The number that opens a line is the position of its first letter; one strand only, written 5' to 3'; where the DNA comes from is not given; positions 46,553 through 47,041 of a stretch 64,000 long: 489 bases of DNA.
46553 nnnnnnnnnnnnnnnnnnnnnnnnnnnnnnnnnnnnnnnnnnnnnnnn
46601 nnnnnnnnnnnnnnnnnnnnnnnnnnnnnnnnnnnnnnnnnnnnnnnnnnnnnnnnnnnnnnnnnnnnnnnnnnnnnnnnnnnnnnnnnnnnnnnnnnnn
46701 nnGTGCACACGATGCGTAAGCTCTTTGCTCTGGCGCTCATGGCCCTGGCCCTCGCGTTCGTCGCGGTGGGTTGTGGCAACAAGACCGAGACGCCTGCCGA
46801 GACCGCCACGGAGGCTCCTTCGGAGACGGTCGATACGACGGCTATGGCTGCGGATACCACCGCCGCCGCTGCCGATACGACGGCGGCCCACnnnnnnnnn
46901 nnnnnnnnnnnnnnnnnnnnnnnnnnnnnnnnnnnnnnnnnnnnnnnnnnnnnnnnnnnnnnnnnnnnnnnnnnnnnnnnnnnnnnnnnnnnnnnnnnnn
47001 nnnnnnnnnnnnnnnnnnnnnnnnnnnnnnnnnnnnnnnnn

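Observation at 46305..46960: Low-GC 400-nt non-coding region with promoter and operator-like repeats, driving a 60-aa Thr/Ala-repeat lipoprotein with a perfect SD and its own terminator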

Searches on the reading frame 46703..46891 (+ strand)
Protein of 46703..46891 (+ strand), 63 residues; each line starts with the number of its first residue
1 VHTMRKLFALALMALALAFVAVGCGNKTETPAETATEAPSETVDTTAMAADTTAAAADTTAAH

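Call 8: search_protein_families(library=pfam, proteins=[window:46704-46891:+], max_evalue=0.01)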
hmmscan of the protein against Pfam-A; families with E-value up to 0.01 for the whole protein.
window:46704-46891:+ (62 aa): 0 families

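Call 35: find_homologous_proteins(query=window:46712-46891:+, max_evalue=0.01)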
Query seq(60 aa) (60 aa): 71 proteins with E <= 0.01 among 158 candidates.
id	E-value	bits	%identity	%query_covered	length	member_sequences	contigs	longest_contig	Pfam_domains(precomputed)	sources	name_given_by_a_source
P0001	3.4e-13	66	68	100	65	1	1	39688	-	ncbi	-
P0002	7.1e-13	65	87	65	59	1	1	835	-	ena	-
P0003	8.8e-13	65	83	70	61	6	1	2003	-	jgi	-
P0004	7.0e-12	62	61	100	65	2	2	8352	-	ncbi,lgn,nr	ncbi:MAG: hypothetical protein K8R56_06955 [Candidatus Eisenbacteria bacterium]|nr:hypothetical prot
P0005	6.5e-11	59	65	100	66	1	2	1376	PF21827.2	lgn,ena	-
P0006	8.3e-11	59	67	97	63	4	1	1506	-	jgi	-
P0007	8.9e-11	58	60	100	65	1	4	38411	-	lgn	-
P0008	2.1e-10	57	63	95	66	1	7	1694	-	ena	-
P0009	2.1e-10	57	63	95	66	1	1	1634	-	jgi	-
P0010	2.9e-10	57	63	100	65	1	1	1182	-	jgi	-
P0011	4.1e-10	56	70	77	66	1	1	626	-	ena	-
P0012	8.5e-10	55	65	100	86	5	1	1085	-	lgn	-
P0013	1.5e-9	55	55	100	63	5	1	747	-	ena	-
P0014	2.4e-9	54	63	97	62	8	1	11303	-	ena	-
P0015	2.4e-9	54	58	95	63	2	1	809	-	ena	-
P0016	2.5e-9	54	70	77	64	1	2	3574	PF21827.2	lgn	-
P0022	2.2e-8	51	57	97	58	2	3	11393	-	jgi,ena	jgi:predicted small lipoprotein YifL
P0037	1.0e-6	46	53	95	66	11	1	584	-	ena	-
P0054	1.5e-5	42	53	95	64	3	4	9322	-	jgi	jgi:predicted small lipoprotein YifL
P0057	1.7e-5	42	59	93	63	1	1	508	-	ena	-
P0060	2.8e-5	41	57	85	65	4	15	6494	-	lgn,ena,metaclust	metaclust:\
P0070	3.6e-3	35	54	100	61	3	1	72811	-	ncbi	ncbi:MAG TPA: hypothetical protein VGK59_06660 [Ohtaekwangia sp.]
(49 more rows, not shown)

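Call 37: search_protein_families(library=pfam, proteins=[P0005, P0016, window:46713-46891:+, P0070], max_evalue=10)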
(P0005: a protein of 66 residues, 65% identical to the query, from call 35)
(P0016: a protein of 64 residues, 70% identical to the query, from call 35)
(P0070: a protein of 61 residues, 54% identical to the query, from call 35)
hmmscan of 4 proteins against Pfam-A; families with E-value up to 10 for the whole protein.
P0005 (66 aa): 1 family
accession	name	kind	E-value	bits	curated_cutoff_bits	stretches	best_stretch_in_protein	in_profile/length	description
PF21827.1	New_glue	-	6.4e-06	26.3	31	1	4-63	1-59/94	New glue protein family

P0016 (64 aa): 4 families
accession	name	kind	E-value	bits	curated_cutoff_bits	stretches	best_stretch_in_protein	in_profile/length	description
PF21827.1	New_glue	-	1.9e-05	24.8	31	1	4-62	1-60/94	New glue protein family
PF11837.13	INV_N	-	0.071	14.1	27.8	1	8-56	29-76/109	Beta-fructofuranosidase, N-terminal domain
PF15204.11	KKLCAg1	-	0.72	10.4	27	1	36-62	3-29/87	Kita-kyushu lung cancer antigen 1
PF08139.17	LPAM_1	-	1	10.4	20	1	4-18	1-15/18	Prokaryotic membrane lipoprotein lipid attachment site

window:46713-46891:+ (59 aa): 0 families

P0070 (61 aa): 0 families

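Call 38: find_encoding_contigs(protein=P0070, flank=3000, max_places=3)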
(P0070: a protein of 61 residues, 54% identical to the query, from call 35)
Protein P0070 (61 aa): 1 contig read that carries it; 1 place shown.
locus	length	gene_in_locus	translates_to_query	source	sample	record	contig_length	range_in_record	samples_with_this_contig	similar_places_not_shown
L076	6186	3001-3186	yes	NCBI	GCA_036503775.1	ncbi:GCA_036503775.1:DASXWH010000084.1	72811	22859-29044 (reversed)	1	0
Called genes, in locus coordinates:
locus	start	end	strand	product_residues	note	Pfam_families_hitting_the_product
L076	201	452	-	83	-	PF01541:GIY-YIG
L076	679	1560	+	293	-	PF00350:Dynamin_N (faint), PF01926:MMR_HSR1, PF02421:FeoB_N, PF03193:RsgA_GTPase (faint), PF04548:AIG1 (weak), PF10662:PduV-EutP (faint), PF00009:GTP_EFTU, PF07650:KH_2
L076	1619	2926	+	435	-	PF00009:GTP_EFTU, PF00025:Arf (faint), PF01926:MMR_HSR1, PF02421:FeoB_N, PF00009:GTP_EFTU, PF01926:MMR_HSR1, PF02421:FeoB_N, PF14714:KH_dom-like, +5 more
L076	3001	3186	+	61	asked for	-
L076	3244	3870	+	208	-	PF10263:SprT-like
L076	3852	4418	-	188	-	-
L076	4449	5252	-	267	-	PF13580:SIS_2 (weak), PF22198:GKRP_SIS_2 (faint), PF22645:GKRP_SIS_N, PF01380:SIS, PF20741:GKRP-like_C (weak), PF03861:ANTAR (weak)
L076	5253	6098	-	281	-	-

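Call 39: find_encoding_contigs(protein=P0022, flank=3000, max_places=3)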
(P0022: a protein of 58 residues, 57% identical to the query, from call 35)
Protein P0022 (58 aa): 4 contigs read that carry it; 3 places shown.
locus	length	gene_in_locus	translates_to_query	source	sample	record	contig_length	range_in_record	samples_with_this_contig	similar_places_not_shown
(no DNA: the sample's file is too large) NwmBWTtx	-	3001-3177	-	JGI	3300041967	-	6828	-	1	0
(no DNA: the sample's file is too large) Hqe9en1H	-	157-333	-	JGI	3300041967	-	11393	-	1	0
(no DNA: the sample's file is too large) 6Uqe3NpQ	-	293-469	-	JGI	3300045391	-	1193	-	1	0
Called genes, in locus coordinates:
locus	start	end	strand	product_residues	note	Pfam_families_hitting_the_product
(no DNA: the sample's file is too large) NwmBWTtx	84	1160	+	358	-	-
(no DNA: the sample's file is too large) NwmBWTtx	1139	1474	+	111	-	PF00571:CBS (weak)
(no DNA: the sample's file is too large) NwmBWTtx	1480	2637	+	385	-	PF01053:Cys_Met_Meta_PP, PF01041:DegT_DnrJ_EryC1 (weak), PF01212:Beta_elim_lyase (faint)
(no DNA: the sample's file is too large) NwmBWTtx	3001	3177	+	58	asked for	-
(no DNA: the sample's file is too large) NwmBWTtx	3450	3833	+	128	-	?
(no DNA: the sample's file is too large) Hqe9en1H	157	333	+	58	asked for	-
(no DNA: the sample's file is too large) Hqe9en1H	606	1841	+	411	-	-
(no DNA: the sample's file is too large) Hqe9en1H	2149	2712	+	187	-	PF09335:VTT_dom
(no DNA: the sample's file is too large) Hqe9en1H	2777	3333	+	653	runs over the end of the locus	PF05378:Hydant_A_N, PF01968:Hydantoinase_A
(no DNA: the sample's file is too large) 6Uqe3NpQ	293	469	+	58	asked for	-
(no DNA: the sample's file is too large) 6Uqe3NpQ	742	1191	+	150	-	?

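Call 40: find_encoding_contigs(protein=P0014, flank=3000, max_places=2)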
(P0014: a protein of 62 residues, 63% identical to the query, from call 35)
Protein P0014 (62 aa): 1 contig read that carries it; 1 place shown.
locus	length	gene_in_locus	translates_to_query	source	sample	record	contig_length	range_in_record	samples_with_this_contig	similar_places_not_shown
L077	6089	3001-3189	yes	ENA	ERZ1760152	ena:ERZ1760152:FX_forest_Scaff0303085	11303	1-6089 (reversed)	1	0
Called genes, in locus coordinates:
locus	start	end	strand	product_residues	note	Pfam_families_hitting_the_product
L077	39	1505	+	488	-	PF00291:PALP, PF00571:CBS (faint)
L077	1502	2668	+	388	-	PF01053:Cys_Met_Meta_PP, PF01212:Beta_elim_lyase (faint), PF01041:DegT_DnrJ_EryC1 (weak)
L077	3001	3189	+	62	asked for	-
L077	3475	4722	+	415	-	PF04519:Bactofilin (weak)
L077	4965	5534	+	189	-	PF09335:VTT_dom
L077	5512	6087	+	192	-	?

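Call 43: find_homologous_proteins(query=P0070, max_evalue=0.01)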
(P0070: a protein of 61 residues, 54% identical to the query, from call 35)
Query P0070 (61 aa): 320 proteins with E <= 0.01 among 862 candidates; the best 120 are listed.
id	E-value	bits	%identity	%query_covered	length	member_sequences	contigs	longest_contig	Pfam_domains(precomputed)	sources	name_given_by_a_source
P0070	3.3e-26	106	100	100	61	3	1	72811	-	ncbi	ncbi:MAG TPA: hypothetical protein VGK59_06660 [Ohtaekwangia sp.]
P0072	2.4e-20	88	92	100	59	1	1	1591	-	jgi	-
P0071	2.7e-19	85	84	72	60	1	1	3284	-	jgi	-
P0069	1.3e-18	83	84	72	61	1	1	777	-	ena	-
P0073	1.3e-18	83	80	100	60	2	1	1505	-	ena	-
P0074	1.4e-18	83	79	100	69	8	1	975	-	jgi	-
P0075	2.7e-18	82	80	100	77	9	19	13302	-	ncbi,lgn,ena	-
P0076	3.1e-18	82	80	100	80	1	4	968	-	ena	-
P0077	7.1e-18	81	77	100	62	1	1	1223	-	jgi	jgi:hypothetical protein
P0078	8.0e-18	80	81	100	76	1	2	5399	-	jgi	jgi:hypothetical protein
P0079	1.9e-17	79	76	100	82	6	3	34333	-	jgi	jgi:hypothetical protein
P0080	2.3e-17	79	76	100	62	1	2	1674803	-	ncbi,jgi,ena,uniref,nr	ncbi:hypothetical protein [Chryseolinea sp. H1M3-3]|jgi:hypothetical protein|uniref:hypothetical pro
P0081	2.4e-17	79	77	100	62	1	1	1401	-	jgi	jgi:hypothetical protein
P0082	3.9e-17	78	75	100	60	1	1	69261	-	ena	-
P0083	4.9e-17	78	77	100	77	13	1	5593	-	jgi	-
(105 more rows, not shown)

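Call 57: find_encoding_contigs(protein=P0037, flank=1000, max_places=6)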
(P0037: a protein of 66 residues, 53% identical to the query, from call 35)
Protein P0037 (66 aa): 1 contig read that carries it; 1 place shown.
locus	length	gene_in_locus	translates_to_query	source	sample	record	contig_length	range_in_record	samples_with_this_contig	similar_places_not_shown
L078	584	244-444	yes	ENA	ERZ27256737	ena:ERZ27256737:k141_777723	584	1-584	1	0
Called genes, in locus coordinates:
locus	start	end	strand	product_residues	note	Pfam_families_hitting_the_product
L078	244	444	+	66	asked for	-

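Call 58: find_encoding_contigs(protein=P0057, flank=1000, max_places=6)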
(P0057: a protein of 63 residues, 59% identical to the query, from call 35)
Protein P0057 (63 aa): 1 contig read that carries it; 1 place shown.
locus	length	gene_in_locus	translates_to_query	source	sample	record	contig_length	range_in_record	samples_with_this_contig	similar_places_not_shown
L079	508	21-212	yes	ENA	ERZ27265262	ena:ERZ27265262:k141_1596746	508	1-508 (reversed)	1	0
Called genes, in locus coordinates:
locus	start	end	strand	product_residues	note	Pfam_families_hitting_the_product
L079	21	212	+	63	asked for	-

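Call 59: find_encoding_contigs(protein=P0060, flank=1000, max_places=10)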
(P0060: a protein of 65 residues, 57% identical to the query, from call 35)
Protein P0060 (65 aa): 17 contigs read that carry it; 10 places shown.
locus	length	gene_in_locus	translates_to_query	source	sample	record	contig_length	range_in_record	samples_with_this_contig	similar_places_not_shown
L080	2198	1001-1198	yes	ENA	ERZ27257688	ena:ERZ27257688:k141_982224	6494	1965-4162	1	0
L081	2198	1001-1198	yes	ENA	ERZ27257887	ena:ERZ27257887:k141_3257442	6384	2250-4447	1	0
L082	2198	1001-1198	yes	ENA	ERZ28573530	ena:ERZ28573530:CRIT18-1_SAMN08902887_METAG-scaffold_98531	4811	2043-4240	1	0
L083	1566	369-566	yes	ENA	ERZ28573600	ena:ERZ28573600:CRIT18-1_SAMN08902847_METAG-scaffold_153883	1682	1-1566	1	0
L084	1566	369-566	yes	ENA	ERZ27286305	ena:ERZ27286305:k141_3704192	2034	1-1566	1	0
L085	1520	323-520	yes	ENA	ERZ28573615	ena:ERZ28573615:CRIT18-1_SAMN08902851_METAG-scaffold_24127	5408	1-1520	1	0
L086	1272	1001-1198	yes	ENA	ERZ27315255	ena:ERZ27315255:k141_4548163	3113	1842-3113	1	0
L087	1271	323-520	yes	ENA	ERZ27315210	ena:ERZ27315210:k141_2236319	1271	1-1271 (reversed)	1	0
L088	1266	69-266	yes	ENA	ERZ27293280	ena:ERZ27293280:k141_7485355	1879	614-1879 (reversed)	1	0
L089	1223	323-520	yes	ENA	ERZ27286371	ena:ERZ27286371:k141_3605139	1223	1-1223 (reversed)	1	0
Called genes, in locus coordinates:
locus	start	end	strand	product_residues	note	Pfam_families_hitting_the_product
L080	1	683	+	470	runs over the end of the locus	PF13435:Cytochrome_C554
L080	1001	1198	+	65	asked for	-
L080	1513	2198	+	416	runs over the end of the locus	PF04519:Bactofilin (weak)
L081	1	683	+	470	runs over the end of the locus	PF13435:Cytochrome_C554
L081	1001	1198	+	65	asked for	-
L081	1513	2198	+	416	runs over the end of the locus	PF04519:Bactofilin (weak)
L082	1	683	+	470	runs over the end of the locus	PF13435:Cytochrome_C554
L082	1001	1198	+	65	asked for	-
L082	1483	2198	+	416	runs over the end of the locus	-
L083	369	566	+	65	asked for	-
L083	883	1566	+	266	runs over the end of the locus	?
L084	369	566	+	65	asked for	-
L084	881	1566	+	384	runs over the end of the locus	?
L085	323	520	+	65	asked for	-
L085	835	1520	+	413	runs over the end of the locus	PF04519:Bactofilin (weak)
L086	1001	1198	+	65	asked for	-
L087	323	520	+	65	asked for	-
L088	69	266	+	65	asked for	-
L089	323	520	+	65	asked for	-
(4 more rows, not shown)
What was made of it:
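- Tried and rejected: They are metagenome assemblies (calls 57-59).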

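Call 63: search_protein_families(library=ncbifam, proteins=[window:46704-46891:+, P0070, P0054], max_evalue=1)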
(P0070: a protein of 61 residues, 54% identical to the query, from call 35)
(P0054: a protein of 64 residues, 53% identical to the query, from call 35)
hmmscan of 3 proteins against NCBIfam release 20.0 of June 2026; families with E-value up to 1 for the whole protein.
window:46704-46891:+ (62 aa): 0 families

P0070 (61 aa): 12 families
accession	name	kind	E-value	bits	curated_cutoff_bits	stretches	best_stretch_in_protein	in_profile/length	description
NF050142.1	PG1828_fam_lipo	equivalog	4.2e-12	46.6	50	1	1-59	1-59/59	PG1828 family lipoprotein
NF052551.1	EnvBioLpgNMYCTU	equivalog_domain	0.0079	15.6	250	1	1-57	1-58/227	envelope biogenesis lipoprotein LpqN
NF053689.1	BamJ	equivalog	0.012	15.9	100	1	1-57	1-59/184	BamJ family beta-barrel-assembly machinery protein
NF045774.1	cytochro_C551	exception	0.022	14.7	118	1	1-38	1-36/110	cytochrome c551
NF033894.1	Eex_IncN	subfamily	0.022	14.7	33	1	2-29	1-27/65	EexN family lipoprotein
NF047847.2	SS_mature_LptM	equivalog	0.023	14.8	27.7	1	1-23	1-23/31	LPS translocon maturation chaperone LptM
NF038041.1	fim_Mfa1_fam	subfamily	0.029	13.6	130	1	3-58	3-60/495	Mfa1 family fimbria major subunit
NF047408.1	SA0632_fam_LP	equivalog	0.039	13.6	70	1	1-26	1-24/68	SA0632 family lipoprotein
NF040528.1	SP_0198_lipo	equivalog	0.064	13.2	100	1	2-55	1-54/144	SP_0198 family lipoprotein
NF053690.1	BamK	equivalog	0.096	12.5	120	1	1-23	1-23/199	BamK family beta-barrel-assembly machinery protein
NF041193.1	lipo_SP0191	subfamily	0.16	12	75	1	1-42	1-40/190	SP0191 family lipoprotein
NF038029.1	LP_plasma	domain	0.27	11.8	24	1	1-10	1-10/24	lipoprotein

P0054 (64 aa): 7 families
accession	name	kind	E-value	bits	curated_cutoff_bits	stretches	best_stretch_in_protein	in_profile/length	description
NF050142.1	PG1828_fam_lipo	equivalog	0.017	15.9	50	1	4-47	1-40/59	PG1828 family lipoprotein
NF041193.1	lipo_SP0191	subfamily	0.02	14.9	75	1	4-45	1-39/190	SP0191 family lipoprotein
NF058595.1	invert_tail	domain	0.023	15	37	1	5-40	51-86/113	lipo-invert putative C-terminal anchoring domain-containing protein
NF047847.2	SS_mature_LptM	equivalog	0.03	14.4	27.7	1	4-27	1-23/31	LPS translocon maturation chaperone LptM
NF040528.1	SP_0198_lipo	equivalog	0.056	13.4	100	1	8-58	3-53/144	SP_0198 family lipoprotein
TIGR04359.1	TrbK_RP4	equivalog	0.078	13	23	1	10-44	2-34/67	entry exclusion lipoprotein TrbK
NF007769.1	PRK10455.1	equivalog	0.22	11.8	174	1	4-54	1-50/160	ATP-independent periplasmic protein-refolding chaperone Spy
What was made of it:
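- On PG1828 family lipoprotein (NF050142): The Bacteroidota homologue P0070 scores 46.6 bits (call 63).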

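Call 64: search_solved_structures(query=window:46703-46891:+, max_evalue=1)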
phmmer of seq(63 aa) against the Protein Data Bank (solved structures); distinct sequences matched with E-value up to 1: 3.
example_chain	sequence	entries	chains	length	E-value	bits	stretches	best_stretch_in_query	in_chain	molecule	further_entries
8qag_A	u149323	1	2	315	0.0022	21.7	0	7-28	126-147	sc-CC-6-95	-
5cwq_A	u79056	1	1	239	0.029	18.2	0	6-37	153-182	Designed helical repeat protein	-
8qai_A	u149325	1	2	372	0.42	14.6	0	9-39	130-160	sc-CC-7-LI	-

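Call 69: search_protein_families(library=ncbifam, alignment_id=A6, max_evalue=0.1)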
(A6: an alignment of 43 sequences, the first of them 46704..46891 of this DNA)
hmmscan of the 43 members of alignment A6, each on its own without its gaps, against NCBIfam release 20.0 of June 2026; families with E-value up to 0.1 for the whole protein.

A. member 1, window:46704-46891:+ (62 aa): 0 families

B. families by the number of members that match (of 43 scanned): 31 families (the first 25 are shown)
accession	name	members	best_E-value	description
NF058595.1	invert_tail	41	0.00019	lipo-invert putative C-terminal anchoring domain-containing protein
NF050142.1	PG1828_fam_lipo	39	2e-05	PG1828 family lipoprotein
NF047847.2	SS_mature_LptM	33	0.0032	LPS translocon maturation chaperone LptM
NF041193.1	lipo_SP0191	30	0.00064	SP0191 family lipoprotein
NF052551.1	EnvBioLpgNMYCTU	26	0.0016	envelope biogenesis lipoprotein LpqN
NF040528.1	SP_0198_lipo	23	0.0051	SP_0198 family lipoprotein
NF038215.1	acineto_lipo_PV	13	0.0044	NF038215 family lipoprotein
NF007769.1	PRK10455.1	10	0.013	ATP-independent periplasmic protein-refolding chaperone Spy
NF041330.1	BimD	7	0.00088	protein BimD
NF049864.1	lipo_LppU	6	0.011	LppU family putative lipoprotein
NF033817.2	Mplas_variab_LP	6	0.039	variable surface lipoprotein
NF033902.0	iso_D2_wall_anc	4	0.01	SpaH/EbpB family LPXTG-anchored major pilin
TIGR03302.1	OM_YfiO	3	0.027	outer membrane protein assembly factor BamD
NF045774.1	cytochro_C551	3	0.043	cytochrome c551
NF040980.1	Ve_Inv_Crono_N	2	0.0048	inverse autotransporter invasin Inv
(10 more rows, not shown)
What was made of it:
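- Closest known: PG1828 family lipoprotein. Same: 39 of 43 Eisenbacteria homologues hit it at E <= 0.1 (call 69).
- Tried and rejected: The '0 families' results for the window protein in calls 8, 37, 63 and 69 (member 1) are therefore void.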
